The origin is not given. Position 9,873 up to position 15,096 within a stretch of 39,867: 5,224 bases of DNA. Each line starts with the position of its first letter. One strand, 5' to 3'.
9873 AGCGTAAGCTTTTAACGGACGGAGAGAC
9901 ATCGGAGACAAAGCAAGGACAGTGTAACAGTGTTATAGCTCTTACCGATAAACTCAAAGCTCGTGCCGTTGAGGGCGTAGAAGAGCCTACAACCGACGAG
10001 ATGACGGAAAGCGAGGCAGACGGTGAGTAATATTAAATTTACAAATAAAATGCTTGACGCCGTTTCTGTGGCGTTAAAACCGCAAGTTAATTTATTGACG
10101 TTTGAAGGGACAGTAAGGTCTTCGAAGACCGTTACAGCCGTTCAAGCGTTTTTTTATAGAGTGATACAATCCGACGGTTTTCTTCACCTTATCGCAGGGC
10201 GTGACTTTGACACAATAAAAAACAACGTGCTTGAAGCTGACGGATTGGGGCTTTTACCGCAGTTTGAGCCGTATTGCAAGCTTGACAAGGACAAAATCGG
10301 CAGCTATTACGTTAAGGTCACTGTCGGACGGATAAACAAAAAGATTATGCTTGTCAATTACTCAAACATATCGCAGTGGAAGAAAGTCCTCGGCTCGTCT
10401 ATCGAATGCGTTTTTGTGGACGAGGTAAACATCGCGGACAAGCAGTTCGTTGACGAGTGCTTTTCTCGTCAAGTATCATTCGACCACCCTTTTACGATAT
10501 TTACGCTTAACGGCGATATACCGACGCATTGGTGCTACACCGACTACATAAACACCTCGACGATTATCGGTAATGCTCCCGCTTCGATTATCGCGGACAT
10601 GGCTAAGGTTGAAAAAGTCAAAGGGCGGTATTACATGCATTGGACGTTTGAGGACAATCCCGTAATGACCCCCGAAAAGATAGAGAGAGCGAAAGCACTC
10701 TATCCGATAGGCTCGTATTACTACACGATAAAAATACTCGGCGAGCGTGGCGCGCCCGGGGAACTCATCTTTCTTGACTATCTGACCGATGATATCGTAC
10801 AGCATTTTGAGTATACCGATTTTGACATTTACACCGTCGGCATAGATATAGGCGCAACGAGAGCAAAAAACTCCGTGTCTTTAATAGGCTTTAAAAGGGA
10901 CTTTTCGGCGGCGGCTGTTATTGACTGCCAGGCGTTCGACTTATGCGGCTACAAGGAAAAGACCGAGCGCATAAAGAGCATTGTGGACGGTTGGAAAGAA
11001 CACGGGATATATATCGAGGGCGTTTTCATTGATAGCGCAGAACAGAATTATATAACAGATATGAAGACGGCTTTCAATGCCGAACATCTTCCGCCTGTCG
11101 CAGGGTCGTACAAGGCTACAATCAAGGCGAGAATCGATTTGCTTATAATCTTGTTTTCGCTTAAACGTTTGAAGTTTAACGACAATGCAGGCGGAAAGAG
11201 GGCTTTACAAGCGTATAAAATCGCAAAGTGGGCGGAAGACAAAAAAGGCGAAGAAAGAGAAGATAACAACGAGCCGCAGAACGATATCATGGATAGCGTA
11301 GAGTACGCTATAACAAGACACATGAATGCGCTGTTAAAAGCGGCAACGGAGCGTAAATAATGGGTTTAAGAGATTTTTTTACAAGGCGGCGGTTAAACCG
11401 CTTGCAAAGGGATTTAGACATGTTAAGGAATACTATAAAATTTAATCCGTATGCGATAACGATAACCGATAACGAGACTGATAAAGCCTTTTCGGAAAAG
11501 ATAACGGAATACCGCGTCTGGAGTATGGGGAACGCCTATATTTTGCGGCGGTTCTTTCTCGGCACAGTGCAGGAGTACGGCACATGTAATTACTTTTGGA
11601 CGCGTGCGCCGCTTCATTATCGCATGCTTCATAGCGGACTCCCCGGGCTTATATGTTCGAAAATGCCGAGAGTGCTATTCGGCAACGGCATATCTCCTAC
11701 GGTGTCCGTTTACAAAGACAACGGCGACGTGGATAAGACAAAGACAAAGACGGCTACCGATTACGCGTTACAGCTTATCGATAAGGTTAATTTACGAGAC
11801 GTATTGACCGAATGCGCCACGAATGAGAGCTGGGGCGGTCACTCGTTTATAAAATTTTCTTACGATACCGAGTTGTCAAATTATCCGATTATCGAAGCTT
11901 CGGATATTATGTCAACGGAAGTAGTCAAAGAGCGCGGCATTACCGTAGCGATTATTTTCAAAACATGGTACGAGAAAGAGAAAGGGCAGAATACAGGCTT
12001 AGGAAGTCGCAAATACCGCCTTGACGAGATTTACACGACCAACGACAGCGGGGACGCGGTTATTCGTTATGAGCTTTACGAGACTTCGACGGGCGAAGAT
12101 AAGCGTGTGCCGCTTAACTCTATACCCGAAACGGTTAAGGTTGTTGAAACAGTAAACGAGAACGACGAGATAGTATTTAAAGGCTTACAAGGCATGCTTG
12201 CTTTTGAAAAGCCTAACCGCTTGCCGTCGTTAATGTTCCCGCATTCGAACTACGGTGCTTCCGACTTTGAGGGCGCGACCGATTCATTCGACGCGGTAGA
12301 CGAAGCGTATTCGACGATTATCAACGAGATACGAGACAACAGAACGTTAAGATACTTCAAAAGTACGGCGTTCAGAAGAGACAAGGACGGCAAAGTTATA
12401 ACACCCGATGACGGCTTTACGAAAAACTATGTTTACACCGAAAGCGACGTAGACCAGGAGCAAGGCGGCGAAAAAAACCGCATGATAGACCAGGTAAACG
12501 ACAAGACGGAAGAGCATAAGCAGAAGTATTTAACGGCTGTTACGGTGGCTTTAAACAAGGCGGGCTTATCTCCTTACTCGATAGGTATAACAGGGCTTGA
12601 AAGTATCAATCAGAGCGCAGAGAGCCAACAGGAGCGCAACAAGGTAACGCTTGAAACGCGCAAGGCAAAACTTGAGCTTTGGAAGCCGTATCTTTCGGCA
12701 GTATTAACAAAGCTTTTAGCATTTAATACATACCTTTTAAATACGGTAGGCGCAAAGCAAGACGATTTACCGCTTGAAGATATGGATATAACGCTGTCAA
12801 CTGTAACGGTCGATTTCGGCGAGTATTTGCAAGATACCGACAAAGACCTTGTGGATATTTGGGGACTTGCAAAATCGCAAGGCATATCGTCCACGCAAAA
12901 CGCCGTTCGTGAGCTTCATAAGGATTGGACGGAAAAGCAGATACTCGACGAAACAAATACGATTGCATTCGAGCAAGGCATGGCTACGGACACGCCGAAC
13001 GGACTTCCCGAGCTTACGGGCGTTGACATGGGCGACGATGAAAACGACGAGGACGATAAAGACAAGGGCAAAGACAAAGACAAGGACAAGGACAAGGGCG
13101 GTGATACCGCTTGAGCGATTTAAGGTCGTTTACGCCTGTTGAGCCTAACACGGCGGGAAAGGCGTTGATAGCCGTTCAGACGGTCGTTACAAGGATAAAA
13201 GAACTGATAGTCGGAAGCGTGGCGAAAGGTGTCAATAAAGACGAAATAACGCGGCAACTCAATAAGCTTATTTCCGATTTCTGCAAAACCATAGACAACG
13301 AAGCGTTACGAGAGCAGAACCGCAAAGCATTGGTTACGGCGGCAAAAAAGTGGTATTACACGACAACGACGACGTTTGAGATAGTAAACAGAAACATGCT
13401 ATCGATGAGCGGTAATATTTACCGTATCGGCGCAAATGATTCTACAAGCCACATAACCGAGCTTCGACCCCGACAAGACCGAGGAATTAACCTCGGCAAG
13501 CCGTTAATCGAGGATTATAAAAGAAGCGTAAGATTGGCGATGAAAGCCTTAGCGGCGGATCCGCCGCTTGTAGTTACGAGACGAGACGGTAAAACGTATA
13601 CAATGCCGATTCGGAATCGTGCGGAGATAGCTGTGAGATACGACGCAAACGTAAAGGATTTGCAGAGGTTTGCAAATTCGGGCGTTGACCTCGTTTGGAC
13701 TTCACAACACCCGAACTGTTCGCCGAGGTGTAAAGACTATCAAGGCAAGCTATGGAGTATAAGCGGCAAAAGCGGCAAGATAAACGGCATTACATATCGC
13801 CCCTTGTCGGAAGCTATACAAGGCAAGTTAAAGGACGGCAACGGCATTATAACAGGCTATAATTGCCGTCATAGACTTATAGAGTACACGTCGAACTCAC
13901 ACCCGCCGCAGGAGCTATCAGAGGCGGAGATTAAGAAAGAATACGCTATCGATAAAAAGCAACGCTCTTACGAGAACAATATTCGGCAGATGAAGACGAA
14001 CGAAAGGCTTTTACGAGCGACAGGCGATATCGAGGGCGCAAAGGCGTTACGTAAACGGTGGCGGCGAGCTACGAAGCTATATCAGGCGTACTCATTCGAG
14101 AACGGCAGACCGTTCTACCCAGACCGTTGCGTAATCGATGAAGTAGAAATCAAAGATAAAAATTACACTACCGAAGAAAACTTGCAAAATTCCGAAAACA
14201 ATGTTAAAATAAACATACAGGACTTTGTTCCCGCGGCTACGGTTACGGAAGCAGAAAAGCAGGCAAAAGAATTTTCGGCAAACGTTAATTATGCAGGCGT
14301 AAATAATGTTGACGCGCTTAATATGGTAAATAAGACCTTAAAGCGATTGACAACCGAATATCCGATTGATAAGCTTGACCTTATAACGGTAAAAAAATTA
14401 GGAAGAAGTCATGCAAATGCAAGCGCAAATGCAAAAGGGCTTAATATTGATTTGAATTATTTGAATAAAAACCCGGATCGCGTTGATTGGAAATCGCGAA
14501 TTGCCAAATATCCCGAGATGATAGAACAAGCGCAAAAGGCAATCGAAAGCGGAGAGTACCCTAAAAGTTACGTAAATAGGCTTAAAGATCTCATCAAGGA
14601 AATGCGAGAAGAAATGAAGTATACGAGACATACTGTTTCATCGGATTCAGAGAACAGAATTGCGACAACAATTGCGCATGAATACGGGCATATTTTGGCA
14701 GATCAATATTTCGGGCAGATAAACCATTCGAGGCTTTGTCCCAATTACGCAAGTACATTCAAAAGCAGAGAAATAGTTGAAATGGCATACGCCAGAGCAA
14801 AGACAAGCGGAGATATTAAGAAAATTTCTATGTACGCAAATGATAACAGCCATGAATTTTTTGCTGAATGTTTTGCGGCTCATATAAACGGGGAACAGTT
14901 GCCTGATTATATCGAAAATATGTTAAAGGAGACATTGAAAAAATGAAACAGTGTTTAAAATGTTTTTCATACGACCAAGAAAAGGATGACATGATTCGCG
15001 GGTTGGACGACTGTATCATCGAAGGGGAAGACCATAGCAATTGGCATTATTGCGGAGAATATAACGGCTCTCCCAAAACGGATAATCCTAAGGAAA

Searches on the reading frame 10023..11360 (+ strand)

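Call 72: search_protein_families(library=phrogs, proteins=[window:10023-11360:+], max_evalue=0.00001)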
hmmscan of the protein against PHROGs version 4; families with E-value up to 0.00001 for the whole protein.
window:10023-11360:+ (445 aa): 1 family
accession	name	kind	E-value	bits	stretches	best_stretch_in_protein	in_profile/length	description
phrog_29775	-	unknown function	7.8e-15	56.1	1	30-176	2-147/212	-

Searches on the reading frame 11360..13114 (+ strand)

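Call 72: search_protein_families(library=phrogs, proteins=[window:11360-13114:+], max_evalue=0.00001)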
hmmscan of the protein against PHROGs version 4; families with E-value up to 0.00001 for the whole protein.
window:11360-13114:+ (584 aa): 1 family
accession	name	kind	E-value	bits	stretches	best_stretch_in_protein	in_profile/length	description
phrog_533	-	head and packaging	1.5e-49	169.9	1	30-536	17-477/495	portal protein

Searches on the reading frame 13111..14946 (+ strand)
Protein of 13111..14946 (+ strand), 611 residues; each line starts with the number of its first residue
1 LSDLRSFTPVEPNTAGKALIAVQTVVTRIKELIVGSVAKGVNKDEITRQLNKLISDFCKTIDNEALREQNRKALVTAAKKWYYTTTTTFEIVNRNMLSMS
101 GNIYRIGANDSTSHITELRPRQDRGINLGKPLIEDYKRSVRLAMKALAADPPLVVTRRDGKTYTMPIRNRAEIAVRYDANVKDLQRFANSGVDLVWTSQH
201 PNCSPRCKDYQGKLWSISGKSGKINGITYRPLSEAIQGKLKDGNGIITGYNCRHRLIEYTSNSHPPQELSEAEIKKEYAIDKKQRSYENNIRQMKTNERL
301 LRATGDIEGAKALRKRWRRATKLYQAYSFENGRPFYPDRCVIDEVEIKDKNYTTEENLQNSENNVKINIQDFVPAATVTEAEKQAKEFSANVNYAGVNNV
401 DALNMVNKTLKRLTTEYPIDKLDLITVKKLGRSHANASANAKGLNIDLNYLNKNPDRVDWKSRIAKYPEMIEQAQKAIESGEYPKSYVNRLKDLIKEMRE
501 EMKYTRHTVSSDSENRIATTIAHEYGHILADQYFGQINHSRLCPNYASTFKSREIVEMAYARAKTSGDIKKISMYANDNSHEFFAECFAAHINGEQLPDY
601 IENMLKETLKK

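Call 72: search_protein_families(library=phrogs, proteins=[window:13111-14946:+], max_evalue=0.00001)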
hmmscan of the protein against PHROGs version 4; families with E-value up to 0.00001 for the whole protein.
window:13111-14946:+ (611 aa): 3 families
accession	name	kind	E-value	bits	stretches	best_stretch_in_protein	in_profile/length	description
phrog_581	-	head and packaging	4.6e-28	99.6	1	185-506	229-524/564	minor head protein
phrog_17197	-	other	2.4e-07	31.8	1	553-610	264-321/326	peptidase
phrog_12049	-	head and packaging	1.4e-06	28.3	1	143-321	164-349/745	head morphogenesis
